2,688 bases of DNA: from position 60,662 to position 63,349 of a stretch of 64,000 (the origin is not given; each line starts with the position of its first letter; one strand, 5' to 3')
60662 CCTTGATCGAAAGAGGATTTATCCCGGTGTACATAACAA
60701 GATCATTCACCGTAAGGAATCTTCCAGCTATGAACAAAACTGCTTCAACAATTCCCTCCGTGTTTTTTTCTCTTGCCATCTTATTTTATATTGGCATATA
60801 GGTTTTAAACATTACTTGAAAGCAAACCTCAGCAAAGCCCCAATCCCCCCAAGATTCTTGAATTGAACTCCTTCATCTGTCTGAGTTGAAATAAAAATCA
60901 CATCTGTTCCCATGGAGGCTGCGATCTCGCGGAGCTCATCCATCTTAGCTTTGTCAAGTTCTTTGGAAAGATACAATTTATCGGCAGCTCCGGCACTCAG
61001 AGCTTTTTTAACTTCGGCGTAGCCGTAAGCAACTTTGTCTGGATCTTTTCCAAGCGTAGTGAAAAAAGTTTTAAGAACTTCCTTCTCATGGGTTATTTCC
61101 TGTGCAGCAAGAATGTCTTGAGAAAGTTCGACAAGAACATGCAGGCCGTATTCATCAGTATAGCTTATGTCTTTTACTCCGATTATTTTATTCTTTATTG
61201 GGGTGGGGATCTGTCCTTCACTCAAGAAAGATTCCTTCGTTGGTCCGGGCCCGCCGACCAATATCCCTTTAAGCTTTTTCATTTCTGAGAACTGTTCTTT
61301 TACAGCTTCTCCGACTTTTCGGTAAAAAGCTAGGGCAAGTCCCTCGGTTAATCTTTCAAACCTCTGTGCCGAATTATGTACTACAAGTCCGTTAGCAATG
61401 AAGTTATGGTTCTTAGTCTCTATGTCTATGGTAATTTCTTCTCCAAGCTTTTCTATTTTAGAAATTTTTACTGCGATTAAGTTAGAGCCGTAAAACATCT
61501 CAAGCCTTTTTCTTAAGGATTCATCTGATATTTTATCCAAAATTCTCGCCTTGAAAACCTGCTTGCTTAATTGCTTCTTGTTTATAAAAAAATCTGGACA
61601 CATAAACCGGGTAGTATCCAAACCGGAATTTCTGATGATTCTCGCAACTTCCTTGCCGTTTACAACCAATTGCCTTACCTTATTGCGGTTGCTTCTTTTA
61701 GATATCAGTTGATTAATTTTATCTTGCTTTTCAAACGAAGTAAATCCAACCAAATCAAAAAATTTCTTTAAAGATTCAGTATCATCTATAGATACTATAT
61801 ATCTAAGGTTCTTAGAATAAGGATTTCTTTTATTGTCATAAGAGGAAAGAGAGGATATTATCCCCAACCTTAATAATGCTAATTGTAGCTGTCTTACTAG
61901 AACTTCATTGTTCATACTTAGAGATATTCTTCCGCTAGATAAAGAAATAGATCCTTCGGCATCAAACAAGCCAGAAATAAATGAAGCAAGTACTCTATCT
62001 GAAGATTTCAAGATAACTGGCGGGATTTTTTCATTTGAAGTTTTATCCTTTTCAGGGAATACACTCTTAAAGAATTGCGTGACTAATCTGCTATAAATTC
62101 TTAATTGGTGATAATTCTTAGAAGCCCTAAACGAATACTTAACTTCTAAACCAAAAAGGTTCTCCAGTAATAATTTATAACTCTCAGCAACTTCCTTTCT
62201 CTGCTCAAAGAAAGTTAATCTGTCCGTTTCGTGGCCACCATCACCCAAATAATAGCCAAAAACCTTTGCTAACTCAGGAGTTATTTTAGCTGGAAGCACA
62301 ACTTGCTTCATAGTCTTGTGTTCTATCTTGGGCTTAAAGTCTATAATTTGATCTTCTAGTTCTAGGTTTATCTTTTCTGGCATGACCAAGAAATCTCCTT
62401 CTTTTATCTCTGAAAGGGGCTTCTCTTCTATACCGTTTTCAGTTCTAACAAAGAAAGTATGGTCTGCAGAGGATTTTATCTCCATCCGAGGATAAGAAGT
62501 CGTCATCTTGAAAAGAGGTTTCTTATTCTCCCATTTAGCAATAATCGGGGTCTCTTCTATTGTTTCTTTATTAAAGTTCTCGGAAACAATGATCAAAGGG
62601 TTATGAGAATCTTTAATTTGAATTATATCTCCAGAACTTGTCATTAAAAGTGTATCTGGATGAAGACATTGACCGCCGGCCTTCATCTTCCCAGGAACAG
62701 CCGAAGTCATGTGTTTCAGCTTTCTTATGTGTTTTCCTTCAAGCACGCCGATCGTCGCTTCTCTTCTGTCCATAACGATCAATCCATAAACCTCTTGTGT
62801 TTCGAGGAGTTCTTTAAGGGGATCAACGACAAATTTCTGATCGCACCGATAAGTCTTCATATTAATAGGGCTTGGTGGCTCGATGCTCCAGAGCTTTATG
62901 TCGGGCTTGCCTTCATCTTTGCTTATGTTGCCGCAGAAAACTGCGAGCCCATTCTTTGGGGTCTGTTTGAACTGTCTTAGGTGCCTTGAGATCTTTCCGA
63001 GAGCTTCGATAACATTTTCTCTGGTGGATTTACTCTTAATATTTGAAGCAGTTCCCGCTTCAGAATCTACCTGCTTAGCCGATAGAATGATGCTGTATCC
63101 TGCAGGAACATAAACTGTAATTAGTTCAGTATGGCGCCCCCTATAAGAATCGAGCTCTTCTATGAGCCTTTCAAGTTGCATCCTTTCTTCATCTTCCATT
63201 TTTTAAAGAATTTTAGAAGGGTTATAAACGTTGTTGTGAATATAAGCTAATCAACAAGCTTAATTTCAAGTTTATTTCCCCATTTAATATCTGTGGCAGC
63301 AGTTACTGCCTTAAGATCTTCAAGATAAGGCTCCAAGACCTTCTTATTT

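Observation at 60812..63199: Homing-endonuclease intein inserted immediately after the catalytic GGQ of release factor aRF1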

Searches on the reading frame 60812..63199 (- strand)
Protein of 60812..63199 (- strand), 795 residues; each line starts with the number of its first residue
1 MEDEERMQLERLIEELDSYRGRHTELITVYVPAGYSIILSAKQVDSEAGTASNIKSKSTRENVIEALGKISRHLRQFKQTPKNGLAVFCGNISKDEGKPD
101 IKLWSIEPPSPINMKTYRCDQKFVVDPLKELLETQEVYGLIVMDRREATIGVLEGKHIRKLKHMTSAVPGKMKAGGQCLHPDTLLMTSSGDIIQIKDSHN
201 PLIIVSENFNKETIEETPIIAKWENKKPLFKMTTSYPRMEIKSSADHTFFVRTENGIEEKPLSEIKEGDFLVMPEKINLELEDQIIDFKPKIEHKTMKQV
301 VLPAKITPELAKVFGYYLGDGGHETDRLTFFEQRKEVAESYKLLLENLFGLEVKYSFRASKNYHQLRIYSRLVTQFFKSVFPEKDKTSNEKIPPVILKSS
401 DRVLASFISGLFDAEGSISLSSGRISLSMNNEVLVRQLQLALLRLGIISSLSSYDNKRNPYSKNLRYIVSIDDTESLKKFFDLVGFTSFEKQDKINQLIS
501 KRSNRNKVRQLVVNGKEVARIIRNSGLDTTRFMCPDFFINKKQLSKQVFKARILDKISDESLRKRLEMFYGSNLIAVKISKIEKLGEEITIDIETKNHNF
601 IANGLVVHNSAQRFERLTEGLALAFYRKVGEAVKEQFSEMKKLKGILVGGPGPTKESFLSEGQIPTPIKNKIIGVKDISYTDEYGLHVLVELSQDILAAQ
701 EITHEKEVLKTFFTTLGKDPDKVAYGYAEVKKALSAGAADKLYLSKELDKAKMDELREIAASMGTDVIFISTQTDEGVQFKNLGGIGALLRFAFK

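Call 4: search_protein_families(library=pfam, proteins=[window:60812-63199:-], max_evalue=0.01)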
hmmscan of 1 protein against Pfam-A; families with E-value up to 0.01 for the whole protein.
window:60812-63199:- (795 aa): 8 families
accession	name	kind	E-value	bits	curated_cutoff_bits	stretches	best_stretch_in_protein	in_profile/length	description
PF03464.20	eRF1_2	-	2.5e-29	102.7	27.1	2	609-698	41-132/133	eRF1 domain 2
PF03465.20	eRF1_3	-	3.3e-20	73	25.8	1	703-793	2-105/106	eRF1 domain 3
PF14528.11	LAGLIDADG_3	-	2.4e-18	66.6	22.5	1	403-485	2-82/82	LAGLIDADG-like domain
PF14890.11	Intein_splicing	-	1.4e-16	61.1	35.8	1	208-609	27-155/155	Intein splicing domain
PF03463.20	eRF1_1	-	2.1e-14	54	23.8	1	11-132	2-123/123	eRF1 domain 1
PF18854.6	baeRF_family10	-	5.2e-10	40.2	27.1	1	125-177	3-55/143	Bacterial archaeo-eukaryotic release factor family 10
PF01248.31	Ribosomal_L7Ae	-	0.0016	18.6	22.1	0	718-770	11-64/95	Ribosomal protein L7Ae/L30e/S12e/Gadd45 family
PF18859.6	acVLRF1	-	0.0017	19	27.1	0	610-650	43-81/130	Actinobacteria/chloroflexi VLRF1 release factor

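Call 5: search_protein_families(library=ncbifam, proteins=[window:60812-63199:-], max_evalue=0.01)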
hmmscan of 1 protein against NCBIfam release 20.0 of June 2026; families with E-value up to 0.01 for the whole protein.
window:60812-63199:- (795 aa): 16 families
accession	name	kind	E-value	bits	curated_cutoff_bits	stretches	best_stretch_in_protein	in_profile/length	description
TIGR03676.1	aRF1_eRF1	equivalog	1e-115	386.8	234.7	3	6-178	2-174/403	peptide chain release factor aRF-1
TIGR00111.1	pelota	equivalog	1.4e-23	83.8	177.65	1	618-793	175-350/351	mRNA surveillance protein pelota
NF011418.0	PRK14845.1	equivalog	5.1e-18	64.3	756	2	201-507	66-320/1049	translation initiation factor IF-2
NF038162.1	RtcB_rel_intein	exception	3.7e-17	61.6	1150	1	169-614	86-583/961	intein-containing RtcB family protein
NF005852.0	PRK07773.1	equivalog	3.1e-16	58.8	780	1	388-611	595-828/886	replicative DNA helicase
NF038098.1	GyrA_w_intein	exception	3.5e-16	58.3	1850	1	314-618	243-546/1232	intein-containing DNA gyrase subunit A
NF011287.0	PRK14698.1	equivalog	1.1e-13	50.1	1238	1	160-452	224-534/1017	V-type ATP synthase subunit A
NF006207.0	PRK08332.1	equivalog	3.5e-13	47.7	2400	1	238-506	391-583/1684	vitamin B12-dependent ribonucleotide reductase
NF045703.1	rSAM_Tes_intein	exception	1.6e-12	46.1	1700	1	304-512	365-572/1040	tetraether lipid synthase Tes, intein-containing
NF011491.0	PRK14898.1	equivalog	1.6e-11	43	783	1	213-531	134-457/860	DNA-directed RNA polymerase subunit A''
NF011303.0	PRK14715.1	equivalog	1.7e-10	38.6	1585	1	305-507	1116-1330/1627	DNA-directed DNA polymerase II large subunit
NF003159.0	PRK04132.1-4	equivalog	8.8e-09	33.9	999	1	309-506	179-352/852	replication factor C small subunit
NF038136.1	rSAM_Rv_intein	exception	6.3e-07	28.6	700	1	174-612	72-337/574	intein-containing Rv2578c family radical SAM protein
TIGR01443.1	intein_Cterm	domain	4.4e-05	23.6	15.6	1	592-610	4-24/24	intein C-terminal splicing region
TIGR01445.1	intein_Nterm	domain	0.00065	20.6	24.5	1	178-251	1-83/83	intein N-terminal splicing region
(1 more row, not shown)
